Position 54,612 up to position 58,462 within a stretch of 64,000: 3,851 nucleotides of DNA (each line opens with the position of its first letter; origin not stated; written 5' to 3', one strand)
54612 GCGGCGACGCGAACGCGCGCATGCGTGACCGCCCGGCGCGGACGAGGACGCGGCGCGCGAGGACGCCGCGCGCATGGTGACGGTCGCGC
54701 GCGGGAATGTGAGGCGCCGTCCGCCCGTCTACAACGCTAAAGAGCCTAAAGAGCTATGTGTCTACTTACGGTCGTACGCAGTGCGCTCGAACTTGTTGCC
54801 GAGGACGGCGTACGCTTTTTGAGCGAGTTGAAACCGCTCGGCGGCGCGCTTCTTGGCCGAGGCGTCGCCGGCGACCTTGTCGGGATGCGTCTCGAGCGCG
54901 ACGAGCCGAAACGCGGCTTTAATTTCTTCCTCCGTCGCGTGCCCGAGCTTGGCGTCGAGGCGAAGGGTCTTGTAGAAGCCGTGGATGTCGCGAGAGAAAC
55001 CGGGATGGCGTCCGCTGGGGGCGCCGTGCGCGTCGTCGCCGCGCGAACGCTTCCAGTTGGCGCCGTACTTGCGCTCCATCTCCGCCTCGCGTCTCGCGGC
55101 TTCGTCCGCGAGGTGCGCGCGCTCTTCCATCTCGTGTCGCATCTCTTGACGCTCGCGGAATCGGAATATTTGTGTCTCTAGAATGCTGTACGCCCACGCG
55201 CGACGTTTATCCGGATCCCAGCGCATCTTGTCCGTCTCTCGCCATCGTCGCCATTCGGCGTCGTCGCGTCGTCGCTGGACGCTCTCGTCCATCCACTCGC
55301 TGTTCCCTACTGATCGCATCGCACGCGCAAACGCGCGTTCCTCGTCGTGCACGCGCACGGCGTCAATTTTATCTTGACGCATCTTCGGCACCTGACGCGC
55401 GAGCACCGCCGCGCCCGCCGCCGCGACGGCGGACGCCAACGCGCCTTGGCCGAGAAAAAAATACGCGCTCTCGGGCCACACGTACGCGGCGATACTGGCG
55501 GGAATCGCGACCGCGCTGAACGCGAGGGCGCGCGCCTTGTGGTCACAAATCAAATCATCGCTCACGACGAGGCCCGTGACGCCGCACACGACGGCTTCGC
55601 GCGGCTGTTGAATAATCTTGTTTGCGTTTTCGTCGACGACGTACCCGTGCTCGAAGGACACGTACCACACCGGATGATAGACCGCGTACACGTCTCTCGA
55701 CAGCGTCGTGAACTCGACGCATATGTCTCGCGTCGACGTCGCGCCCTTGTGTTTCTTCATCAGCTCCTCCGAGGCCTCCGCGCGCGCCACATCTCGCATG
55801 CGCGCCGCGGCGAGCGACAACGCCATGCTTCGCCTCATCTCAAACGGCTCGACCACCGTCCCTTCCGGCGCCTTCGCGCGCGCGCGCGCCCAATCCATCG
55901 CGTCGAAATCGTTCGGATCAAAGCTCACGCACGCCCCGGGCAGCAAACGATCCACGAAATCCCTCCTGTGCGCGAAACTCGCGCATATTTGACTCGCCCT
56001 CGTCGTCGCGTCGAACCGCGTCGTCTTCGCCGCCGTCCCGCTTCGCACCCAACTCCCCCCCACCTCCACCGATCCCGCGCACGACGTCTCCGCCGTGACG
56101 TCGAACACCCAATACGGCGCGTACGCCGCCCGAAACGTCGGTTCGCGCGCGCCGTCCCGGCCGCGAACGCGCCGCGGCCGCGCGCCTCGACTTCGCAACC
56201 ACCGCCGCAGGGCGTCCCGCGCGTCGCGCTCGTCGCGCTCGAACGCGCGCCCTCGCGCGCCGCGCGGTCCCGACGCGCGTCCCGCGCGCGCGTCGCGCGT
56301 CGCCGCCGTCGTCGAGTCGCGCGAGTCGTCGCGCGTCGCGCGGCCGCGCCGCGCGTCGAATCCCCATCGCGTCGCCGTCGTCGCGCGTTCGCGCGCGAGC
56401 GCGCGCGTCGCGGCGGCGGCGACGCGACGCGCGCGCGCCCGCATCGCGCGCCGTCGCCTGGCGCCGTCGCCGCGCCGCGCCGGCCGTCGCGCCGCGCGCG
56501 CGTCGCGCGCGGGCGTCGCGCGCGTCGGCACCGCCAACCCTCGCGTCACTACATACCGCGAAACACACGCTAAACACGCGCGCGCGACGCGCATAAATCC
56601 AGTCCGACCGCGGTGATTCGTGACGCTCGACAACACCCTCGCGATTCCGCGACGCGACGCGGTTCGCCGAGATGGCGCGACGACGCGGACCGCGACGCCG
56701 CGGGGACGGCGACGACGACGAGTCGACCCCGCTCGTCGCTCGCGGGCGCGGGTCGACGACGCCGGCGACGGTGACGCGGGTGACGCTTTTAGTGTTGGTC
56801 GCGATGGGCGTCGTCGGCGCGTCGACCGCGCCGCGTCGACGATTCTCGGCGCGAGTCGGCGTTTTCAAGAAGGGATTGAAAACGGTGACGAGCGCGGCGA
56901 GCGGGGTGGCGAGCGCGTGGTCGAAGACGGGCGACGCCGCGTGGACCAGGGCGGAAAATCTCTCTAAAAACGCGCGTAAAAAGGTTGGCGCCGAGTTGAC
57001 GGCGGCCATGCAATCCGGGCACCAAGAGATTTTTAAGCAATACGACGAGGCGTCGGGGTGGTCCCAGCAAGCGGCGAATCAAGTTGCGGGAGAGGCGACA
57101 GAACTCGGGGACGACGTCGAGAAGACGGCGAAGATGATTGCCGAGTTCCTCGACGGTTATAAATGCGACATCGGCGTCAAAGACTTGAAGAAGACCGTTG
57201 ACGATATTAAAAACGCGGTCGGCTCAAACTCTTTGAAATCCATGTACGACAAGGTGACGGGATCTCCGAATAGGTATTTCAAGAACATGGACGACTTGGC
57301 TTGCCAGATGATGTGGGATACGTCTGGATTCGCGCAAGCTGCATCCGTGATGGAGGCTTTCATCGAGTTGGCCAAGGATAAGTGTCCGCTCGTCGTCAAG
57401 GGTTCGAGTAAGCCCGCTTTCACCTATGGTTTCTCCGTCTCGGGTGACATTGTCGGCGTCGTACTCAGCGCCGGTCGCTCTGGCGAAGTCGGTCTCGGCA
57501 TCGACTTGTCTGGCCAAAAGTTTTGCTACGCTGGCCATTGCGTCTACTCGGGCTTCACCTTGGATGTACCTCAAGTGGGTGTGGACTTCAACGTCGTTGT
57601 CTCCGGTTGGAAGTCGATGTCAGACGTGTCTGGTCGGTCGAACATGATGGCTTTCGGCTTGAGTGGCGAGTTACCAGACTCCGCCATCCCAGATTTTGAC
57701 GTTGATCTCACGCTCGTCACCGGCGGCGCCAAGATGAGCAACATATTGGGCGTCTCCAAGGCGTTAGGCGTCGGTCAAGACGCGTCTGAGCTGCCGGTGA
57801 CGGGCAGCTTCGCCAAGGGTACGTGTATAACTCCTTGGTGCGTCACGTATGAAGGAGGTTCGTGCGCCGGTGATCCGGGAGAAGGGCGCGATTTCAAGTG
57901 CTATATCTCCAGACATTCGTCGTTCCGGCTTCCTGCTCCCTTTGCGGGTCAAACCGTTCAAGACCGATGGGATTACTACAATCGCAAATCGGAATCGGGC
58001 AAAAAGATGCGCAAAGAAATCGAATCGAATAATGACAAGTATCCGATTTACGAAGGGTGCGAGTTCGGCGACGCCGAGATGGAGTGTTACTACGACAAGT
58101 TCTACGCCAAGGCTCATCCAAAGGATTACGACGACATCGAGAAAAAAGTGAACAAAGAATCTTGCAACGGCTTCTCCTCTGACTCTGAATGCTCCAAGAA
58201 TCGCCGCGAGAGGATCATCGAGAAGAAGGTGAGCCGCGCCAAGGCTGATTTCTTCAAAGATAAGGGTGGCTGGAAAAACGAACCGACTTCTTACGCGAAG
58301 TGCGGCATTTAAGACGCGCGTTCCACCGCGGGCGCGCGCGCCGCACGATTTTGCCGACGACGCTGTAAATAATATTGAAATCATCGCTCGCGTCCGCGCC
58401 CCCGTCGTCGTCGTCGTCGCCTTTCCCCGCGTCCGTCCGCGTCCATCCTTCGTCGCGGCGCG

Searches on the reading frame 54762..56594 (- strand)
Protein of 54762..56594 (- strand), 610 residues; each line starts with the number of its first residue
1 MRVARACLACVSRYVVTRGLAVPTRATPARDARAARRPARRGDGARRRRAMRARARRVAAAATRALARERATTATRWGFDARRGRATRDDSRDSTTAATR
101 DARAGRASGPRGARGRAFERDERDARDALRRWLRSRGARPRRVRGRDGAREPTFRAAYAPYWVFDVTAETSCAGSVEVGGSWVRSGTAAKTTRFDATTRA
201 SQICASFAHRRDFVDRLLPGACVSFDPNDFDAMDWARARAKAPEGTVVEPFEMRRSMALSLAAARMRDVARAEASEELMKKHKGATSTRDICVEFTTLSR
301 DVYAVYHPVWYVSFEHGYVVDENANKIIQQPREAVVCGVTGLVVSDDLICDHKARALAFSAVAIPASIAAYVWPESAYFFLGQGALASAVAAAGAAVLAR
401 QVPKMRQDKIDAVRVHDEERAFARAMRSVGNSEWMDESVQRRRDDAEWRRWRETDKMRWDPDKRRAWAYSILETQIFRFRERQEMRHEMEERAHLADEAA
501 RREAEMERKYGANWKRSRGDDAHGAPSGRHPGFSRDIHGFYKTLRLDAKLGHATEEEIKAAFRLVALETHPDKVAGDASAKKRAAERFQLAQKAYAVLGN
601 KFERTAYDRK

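Call 9: search_protein_families(library=pfam, proteins=[window:54762-56594:-], max_evalue=0.01)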
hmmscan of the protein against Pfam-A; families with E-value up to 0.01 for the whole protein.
window:54762-56594:- (610 aa): 1 family
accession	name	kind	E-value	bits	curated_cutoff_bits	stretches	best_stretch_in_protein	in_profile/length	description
PF00226.36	DnaJ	-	2.7e-13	50.3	27.8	1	540-608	2-63/63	DnaJ domain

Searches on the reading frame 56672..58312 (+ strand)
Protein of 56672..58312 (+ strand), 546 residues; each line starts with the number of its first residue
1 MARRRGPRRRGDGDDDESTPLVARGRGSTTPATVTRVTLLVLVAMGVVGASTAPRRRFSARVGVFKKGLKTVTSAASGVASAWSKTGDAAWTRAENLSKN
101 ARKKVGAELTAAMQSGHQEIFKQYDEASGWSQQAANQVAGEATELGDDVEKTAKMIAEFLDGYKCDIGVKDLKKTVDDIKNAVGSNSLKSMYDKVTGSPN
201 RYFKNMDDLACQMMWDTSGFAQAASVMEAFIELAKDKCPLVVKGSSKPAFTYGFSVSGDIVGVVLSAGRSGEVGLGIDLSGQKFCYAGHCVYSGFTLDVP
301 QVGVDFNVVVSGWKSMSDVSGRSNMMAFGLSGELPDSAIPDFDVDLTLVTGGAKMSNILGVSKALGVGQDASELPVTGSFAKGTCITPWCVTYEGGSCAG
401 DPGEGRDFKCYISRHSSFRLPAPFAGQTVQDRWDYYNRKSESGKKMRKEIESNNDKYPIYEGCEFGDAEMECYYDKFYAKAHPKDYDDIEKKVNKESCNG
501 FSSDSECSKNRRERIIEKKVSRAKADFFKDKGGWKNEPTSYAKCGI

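Call 9: search_protein_families(library=pfam, proteins=[window:56672-58312:+], max_evalue=0.01)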
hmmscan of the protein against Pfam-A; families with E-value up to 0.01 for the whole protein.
window:56672-58312:+ (546 aa): 0 families

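Call 14: find_encoding_contigs(protein=window:56672-58312:+, flank=10000, max_places=4)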
Protein window:56672-58312:+ (546 aa): 2 contigs read that carry it; 2 places shown.
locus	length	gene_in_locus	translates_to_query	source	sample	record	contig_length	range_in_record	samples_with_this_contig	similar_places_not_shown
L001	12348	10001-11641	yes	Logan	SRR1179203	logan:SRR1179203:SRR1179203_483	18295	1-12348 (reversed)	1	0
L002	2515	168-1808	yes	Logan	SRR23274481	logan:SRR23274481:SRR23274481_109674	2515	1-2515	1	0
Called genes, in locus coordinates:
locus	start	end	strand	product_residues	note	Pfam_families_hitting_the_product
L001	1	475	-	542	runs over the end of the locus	PF00254:FKBP_C, PF23322:PPIase_AIP (faint), PF14559:TPR_19 (weak)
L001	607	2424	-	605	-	-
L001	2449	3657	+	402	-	PF05276:SH3BP5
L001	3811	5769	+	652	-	PF01595:CNNM, PF00571:CBS, PF03471:CorC_HlyC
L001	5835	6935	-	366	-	PF00561:Abhydrolase_1 (faint), PF00326:Peptidase_S9 (weak), PF02230:Abhydrolase_2 (weak)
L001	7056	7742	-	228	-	PF13225:D27-like_C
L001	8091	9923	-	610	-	PF00226:DnaJ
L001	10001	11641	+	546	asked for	-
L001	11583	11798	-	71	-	-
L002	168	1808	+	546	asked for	-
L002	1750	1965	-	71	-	-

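Call 15: find_homologous_proteins(query=window:56672-58312:+)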
Query window:56672-58312:+ (546 aa): 13 proteins with E <= 0.001 among 8000 candidates.
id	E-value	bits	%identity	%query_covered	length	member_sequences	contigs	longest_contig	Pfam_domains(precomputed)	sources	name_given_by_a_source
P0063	0.0e+0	1233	99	100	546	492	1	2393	-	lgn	-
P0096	6.2e-294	994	79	97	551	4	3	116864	-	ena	-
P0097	2.3e-284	962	77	98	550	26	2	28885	-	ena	-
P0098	8.8e-278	941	74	100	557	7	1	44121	-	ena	-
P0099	2.2e-275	933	75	97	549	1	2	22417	-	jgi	-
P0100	9.5e-275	931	74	97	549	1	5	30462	-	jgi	-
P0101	1.2e-274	930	74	97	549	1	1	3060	-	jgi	-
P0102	4.4e-274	928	73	100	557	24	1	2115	-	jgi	-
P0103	7.3e-273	924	74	97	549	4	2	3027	-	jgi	-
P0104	3.2e-263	893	75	94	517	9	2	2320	-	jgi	-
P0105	4.2e-257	872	75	93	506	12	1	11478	-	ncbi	-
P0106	1.4e-182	626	54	97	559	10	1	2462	-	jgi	jgi:hypothetical protein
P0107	2.0e-182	626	53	98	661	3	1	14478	-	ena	-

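Call 16: find_encoding_contigs(protein=P0096, flank=10000, max_places=1)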
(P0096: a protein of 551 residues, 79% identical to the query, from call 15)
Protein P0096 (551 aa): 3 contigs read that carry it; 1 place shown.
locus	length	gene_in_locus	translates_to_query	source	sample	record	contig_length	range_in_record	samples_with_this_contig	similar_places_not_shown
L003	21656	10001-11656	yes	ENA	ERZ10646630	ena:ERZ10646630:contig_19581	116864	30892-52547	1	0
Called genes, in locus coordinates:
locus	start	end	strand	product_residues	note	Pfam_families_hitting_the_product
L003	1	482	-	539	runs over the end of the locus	PF00254:FKBP_C, PF23322:PPIase_AIP (faint), PF14559:TPR_19 (weak)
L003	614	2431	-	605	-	-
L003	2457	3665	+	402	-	PF05276:SH3BP5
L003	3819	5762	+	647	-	PF01595:CNNM, PF00571:CBS, PF03471:CorC_HlyC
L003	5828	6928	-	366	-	PF00561:Abhydrolase_1 (faint), PF00326:Peptidase_S9 (weak), PF02230:Abhydrolase_2 (weak)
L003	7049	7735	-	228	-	PF13225:D27-like_C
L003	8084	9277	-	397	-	PF00226:DnaJ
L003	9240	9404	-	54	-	-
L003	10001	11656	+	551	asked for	-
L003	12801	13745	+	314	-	PF05066:HARE-HTH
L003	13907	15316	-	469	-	PF04280:Tim44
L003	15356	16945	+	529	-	-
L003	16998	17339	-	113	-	-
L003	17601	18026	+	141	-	-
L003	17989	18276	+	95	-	-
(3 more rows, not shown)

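Call 17: find_encoding_contigs(protein=P0097, flank=10000, max_places=1)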
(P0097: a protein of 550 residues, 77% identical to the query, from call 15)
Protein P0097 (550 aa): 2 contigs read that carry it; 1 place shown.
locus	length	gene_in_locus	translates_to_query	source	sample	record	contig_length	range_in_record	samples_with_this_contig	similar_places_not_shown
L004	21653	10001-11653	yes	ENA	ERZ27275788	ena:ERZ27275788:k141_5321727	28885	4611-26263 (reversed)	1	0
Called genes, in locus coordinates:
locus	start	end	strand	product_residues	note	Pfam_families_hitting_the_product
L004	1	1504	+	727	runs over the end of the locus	PF06419:COG6_N, PF20653:COG6_C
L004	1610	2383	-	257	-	PF03372:Exo_endo_phos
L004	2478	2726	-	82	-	-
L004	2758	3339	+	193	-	PF04752:ChaC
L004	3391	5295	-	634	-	PF01467:CTP_transf_like, PF00650:CRAL_TRIO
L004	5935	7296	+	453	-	-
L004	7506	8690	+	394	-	PF01070:FMN_dh, PF00478:IMPDH (faint), PF01645:Glu_synthase (weak)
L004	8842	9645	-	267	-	PF01174:SNO, PF07685:GATase_3 (weak)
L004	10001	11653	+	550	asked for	-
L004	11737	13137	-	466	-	-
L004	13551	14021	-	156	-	PF10175:MPP6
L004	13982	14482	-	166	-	-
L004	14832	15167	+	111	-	-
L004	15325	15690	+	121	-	PF00692:dUTPase, PF22769:DCD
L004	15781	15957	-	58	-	-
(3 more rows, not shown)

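Call 18: find_encoding_contigs(protein=P0098, flank=10000, max_places=1)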
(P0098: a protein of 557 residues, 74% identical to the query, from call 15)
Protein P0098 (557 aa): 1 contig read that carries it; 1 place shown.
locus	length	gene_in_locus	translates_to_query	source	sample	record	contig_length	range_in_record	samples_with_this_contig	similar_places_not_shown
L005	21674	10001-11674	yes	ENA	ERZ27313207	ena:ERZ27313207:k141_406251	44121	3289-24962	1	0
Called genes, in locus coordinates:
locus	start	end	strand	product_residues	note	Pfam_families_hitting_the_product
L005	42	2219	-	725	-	PF06419:COG6_N, PF20653:COG6_C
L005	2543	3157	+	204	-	PF04752:ChaC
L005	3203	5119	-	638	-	PF01467:CTP_transf_like (weak), PF00650:CRAL_TRIO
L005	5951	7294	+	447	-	-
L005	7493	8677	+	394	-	PF01070:FMN_dh, PF00478:IMPDH (faint), PF01645:Glu_synthase (weak)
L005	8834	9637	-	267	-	PF01174:SNO, PF07685:GATase_3 (weak)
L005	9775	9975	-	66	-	-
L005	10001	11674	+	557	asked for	-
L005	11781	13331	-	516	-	-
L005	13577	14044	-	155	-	PF10175:MPP6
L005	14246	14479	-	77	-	-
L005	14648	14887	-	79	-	-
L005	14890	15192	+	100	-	-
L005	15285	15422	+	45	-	-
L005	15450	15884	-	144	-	-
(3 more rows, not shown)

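Call 69: search_protein_families(library=pfam, proteins=[window:56672-58312:+], max_evalue=5)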
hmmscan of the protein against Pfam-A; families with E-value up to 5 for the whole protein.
window:56672-58312:+ (546 aa): 0 families
